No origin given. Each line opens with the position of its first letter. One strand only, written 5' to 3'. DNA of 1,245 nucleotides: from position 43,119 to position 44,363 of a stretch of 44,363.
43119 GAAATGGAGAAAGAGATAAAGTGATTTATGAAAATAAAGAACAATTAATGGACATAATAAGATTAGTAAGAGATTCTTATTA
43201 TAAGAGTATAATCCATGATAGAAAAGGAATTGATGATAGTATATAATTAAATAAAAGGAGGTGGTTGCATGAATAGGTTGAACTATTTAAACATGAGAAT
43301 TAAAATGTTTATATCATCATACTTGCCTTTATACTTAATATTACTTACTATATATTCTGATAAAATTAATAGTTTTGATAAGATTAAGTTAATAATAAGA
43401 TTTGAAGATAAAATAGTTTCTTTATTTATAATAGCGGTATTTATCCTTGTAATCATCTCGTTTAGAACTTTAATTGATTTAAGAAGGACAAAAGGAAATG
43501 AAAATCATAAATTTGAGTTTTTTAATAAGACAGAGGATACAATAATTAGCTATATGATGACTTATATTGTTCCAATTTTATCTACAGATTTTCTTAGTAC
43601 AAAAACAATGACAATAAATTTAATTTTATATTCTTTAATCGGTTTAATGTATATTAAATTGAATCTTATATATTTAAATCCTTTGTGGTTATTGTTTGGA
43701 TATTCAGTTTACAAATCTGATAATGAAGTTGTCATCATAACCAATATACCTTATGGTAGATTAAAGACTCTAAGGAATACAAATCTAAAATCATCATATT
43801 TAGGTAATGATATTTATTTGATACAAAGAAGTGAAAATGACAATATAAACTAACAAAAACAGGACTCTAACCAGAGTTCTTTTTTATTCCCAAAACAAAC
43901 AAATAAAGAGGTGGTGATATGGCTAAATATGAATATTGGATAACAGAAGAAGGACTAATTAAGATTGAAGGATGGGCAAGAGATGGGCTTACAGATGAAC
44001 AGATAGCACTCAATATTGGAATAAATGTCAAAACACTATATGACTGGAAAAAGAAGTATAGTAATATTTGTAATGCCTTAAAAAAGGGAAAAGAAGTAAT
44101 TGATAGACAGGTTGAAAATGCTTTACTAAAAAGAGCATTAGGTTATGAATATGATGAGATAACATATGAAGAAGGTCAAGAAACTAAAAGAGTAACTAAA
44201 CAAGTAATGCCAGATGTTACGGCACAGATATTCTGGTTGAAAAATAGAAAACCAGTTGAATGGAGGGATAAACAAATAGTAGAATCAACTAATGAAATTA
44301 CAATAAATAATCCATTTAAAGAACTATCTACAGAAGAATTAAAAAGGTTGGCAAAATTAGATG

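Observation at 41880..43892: Two-gene accessory module (soluble ~307-aa protein plus 4-TM 194-aa protein), with a divergent 105-aa gene, inserted between the late activator and terS.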

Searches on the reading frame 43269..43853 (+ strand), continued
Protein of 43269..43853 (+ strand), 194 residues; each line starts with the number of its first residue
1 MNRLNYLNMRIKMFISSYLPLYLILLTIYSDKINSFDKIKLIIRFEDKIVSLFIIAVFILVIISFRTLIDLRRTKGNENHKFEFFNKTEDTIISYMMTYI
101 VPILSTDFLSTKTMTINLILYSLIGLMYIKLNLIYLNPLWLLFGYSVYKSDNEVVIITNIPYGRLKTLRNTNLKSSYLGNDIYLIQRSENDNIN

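Call 56: search_protein_families(library=padloc, proteins=[L021:4175-4822:+, L021:4854-5996:+], max_evalue=0.01)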
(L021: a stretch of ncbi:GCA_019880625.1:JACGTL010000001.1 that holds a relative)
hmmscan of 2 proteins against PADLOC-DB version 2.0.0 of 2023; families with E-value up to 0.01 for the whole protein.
L021:4175-4822:+ (215 aa): 3 families
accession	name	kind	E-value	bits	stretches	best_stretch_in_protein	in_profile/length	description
PDLC03933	RmrT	-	4.3e-15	53.9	1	16-193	21-186/212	-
PDLC03934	RmrT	-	6.3e-09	33.8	1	45-200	46-201/212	-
PDLC03938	RmrT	-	4.3e-05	20.9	1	13-180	17-181/215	-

L021:4854-5996:+ (380 aa): 27 families (the best 25 are shown)
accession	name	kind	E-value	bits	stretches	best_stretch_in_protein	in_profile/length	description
PDLC03947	RmrA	-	1.3e-124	413.9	1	7-370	8-372/383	-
PDLC03948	RmrA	-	2.4e-113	377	1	11-378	9-378/397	-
PDLC03944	RmrA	-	1.9e-112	374.1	1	10-374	6-375/384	-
PDLC03952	RmrA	-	1.5e-110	367.7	1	8-378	20-394/395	-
PDLC03951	RmrA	-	3.9e-110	366.5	1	12-374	10-371/400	-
PDLC03954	RmrA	-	1.4e-107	358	1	11-380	11-380/380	-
PDLC03956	RmrA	-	1.8e-88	295.3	1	6-372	4-371/399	-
PDLC03945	RmrA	-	8.3e-73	243.8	1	11-375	3-380/394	-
PDLC03949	RmrA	-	2.9e-66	221.8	1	13-359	5-333/363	-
PDLC03943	RmrA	-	2.2e-59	199.4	1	12-373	4-357/370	-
PDLC03946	RmrA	-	1.5e-55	186.4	1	13-379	5-356/357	-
PDLC03955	RmrA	-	1.8e-54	183.4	1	14-350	24-348/371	-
PDLC03950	RmrA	-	7.3e-48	161.4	1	13-378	5-367/369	-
PDLC03953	RmrA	-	7.4e-47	158.4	1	11-329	6-322/373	-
PDLC02926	HTH_VI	-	7.5e-15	53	1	11-99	2-89/92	-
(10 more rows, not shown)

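Call 57: search_protein_families(library=pfam, proteins=[L021:4175-4822:+, L021:4854-5996:+], max_evalue=0.01)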
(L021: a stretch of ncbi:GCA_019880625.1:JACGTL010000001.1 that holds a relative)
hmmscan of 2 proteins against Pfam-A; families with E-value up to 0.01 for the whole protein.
L021:4175-4822:+ (215 aa): 0 families

L021:4854-5996:+ (380 aa): 6 families
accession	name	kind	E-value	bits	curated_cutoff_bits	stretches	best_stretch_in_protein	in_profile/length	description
PF01381.28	HTH_3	-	1.9e-17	63.5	23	1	15-69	1-55/55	Helix-turn-helix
PF06114.19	Peptidase_M78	-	3.5e-14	53.1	22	1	168-285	4-122/123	IrrE N-terminal-like domain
PF12844.13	HTH_19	-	1.7e-10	41.1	30.2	1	12-66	1-55/64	Helix-turn-helix domain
PF13560.12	HTH_31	-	3.4e-09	37.3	27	1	11-65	2-57/64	Helix-turn-helix domain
PF13443.12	HTH_26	-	1.6e-05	25.5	22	1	22-64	10-52/63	Cro/C1-type HTH DNA-binding domain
PF13611.12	Peptidase_S76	-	0.001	19.9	27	1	170-226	28-85/121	Serine peptidase of plant viral polyprotein, P1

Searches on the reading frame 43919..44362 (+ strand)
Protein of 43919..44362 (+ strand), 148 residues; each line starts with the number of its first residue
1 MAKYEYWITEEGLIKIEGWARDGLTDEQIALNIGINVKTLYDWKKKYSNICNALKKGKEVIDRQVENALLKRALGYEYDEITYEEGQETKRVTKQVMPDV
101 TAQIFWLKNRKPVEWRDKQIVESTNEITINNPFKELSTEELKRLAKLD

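Call 8: search_protein_families(library=pfam, proteins=[window:43919-44362:+], max_evalue=1)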
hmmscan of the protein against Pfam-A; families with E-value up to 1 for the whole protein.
window:43919-44362:+ (148 aa): 8 families
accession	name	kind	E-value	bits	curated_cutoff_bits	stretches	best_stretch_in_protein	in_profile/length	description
PF01527.26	HTH_Tnp_1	-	0.0002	21.9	24.1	1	23-74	23-74/75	Transposase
PF13384.12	HTH_23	-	0.00064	19.9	24.6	1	21-47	15-41/50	Homeodomain-like domain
PF06056.18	Terminase_5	-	0.0009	19.6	20.3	1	26-48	16-38/58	Putative ATPase subunit of terminase (gpP-like)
PF13518.12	HTH_28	-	0.00097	19.6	25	1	19-51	8-40/52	Helix-turn-helix domain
PF13022.12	HTH_Tnp_1_2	-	0.0014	19.1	27.9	1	24-53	27-56/122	Helix-turn-helix of insertion element transposase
PF16677.11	GP3_package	-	0.0018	18.8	29.4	1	29-73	39-84/105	DNA-packaging protein gp3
PF24390.1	PRTase-CE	-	0.02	15.2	27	1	44-115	193-247/253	PRTase-CE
PF13551.12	HTH_29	-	0.06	13.9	28.1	1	22-49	10-38/64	Winged helix-turn helix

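Call 23: search_protein_families(library=phrogs, proteins=[window:43919-44362:+], max_evalue=0.01)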
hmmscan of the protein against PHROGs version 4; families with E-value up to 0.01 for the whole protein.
window:43919-44362:+ (148 aa): 11 families
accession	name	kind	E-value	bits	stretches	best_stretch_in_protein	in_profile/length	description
phrog_309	-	head and packaging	1.8e-67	229.6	1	1-147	135-287/319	terminase small subunit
phrog_28310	-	unknown function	4.4e-47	159.3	1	1-73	1-73/76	-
phrog_23444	-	head and packaging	5.7e-18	66.2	1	28-126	2-109/126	terminase small subunit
phrog_4102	-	head and packaging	1.3e-07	32.9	1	9-146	16-163/166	terminase small subunit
phrog_2538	-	head and packaging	7.6e-07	30.3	1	11-146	6-127/129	terminase small subunit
phrog_26539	-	unknown function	3.6e-05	24.3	1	15-100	22-107/241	-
phrog_20673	-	unknown function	0.00032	21.7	1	111-144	6-41/45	-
phrog_704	-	DNA, RNA and nucleotide metabolism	0.0012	19.1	1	8-135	4-126/390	DNA repair exonuclease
phrog_7344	-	head and packaging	0.0014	19.9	1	24-48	29-53/161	terminase small subunit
phrog_606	-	head and packaging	0.0016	19.5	0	29-76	75-121/167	terminase small subunit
phrog_4494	-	unknown function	0.0068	17.9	0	15-84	10-79/109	-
